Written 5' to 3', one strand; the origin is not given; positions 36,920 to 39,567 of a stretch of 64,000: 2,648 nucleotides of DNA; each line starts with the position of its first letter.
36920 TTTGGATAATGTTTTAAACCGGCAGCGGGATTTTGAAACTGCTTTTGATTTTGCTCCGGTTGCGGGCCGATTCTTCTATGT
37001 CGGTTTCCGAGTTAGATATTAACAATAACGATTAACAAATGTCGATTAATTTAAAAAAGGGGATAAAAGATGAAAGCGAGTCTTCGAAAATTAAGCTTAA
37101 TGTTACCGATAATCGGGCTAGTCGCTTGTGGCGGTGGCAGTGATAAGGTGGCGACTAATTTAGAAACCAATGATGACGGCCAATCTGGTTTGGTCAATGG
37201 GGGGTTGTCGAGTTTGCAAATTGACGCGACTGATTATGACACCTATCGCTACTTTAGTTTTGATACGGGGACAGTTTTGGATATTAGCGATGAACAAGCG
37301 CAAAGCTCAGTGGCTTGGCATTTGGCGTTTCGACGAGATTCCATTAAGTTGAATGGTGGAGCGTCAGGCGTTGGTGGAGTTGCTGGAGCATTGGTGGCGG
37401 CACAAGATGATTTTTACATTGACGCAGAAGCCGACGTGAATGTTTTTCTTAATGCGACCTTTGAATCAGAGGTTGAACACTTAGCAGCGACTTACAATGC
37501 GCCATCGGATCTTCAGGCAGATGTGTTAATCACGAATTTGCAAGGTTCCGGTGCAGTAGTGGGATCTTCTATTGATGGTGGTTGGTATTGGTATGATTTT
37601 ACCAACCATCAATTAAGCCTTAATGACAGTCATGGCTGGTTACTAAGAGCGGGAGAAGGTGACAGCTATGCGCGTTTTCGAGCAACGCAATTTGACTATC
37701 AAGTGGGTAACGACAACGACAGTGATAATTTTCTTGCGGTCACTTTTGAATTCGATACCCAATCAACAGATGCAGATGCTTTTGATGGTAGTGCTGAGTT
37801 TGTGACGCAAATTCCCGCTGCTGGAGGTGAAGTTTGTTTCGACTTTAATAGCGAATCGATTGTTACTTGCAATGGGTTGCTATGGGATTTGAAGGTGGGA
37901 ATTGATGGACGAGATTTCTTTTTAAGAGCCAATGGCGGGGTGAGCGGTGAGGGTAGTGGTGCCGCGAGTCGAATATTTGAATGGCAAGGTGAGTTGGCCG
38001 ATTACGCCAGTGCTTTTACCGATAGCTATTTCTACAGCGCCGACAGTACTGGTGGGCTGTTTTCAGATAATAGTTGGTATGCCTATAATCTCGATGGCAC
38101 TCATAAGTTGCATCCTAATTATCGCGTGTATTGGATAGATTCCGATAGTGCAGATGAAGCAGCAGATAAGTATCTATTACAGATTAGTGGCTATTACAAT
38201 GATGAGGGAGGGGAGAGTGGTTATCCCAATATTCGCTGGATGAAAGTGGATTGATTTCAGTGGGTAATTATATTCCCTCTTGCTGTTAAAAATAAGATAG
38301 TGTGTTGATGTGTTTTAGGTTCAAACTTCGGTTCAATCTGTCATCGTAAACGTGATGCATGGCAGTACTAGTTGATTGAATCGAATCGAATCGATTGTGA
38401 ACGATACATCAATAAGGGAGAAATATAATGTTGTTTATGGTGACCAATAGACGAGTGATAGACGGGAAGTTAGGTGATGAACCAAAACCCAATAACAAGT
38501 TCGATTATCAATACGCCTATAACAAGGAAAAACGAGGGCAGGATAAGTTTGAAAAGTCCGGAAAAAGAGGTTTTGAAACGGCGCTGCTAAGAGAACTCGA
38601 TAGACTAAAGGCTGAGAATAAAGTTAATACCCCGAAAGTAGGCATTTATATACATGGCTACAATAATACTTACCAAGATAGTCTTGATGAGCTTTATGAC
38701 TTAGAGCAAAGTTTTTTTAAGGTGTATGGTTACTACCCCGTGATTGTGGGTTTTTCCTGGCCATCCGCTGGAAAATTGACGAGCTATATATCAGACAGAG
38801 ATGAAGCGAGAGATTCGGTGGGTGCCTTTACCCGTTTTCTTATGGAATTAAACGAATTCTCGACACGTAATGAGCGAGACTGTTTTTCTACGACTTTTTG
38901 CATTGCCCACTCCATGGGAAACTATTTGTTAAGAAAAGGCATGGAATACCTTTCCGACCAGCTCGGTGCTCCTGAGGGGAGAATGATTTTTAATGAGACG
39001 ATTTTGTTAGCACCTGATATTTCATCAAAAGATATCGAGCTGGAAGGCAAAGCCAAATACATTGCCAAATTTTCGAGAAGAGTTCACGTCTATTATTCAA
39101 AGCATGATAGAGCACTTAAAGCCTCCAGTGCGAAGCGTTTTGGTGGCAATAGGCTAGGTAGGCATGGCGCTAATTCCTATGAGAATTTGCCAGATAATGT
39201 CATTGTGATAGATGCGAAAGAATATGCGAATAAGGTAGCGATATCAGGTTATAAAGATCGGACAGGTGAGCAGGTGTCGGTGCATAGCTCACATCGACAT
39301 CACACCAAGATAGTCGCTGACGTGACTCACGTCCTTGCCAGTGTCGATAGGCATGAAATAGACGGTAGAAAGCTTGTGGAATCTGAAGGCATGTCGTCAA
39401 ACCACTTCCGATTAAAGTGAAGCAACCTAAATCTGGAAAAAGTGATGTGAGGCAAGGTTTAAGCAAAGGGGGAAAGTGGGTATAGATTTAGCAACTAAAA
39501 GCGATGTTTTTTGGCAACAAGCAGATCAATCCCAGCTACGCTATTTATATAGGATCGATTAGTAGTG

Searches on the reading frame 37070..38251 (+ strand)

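Call 52: search_protein_families(library=pfam, proteins=[window:37070-38251:+], max_evalue=0.001)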
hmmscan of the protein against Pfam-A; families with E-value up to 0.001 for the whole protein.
window:37070-38251:+ (394 aa): 1 family
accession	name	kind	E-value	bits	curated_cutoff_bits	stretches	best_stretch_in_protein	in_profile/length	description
PF14064.11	HmuY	-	5.5e-13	49.8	27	1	55-210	1-144/157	HmuY protein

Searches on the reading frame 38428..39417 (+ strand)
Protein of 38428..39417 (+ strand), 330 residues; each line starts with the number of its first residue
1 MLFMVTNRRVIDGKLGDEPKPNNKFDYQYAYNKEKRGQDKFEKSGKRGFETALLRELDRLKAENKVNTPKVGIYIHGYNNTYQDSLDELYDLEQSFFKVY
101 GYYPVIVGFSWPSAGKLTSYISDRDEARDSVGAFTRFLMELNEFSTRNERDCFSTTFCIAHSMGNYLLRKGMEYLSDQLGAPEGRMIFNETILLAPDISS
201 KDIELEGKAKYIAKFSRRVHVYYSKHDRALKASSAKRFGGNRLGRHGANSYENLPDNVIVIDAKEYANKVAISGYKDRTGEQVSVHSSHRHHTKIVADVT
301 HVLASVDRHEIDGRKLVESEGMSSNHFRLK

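Call 52: search_protein_families(library=pfam, proteins=[window:38428-39417:+], max_evalue=0.001)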
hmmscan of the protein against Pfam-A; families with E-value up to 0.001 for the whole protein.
window:38428-39417:+ (330 aa): 1 family
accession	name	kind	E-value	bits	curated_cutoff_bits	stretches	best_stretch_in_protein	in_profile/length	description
PF05990.18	DUF900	-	6.1e-28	98.3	20.5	1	65-245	15-182/232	Alpha/beta hydrolase of unknown function (DUF900)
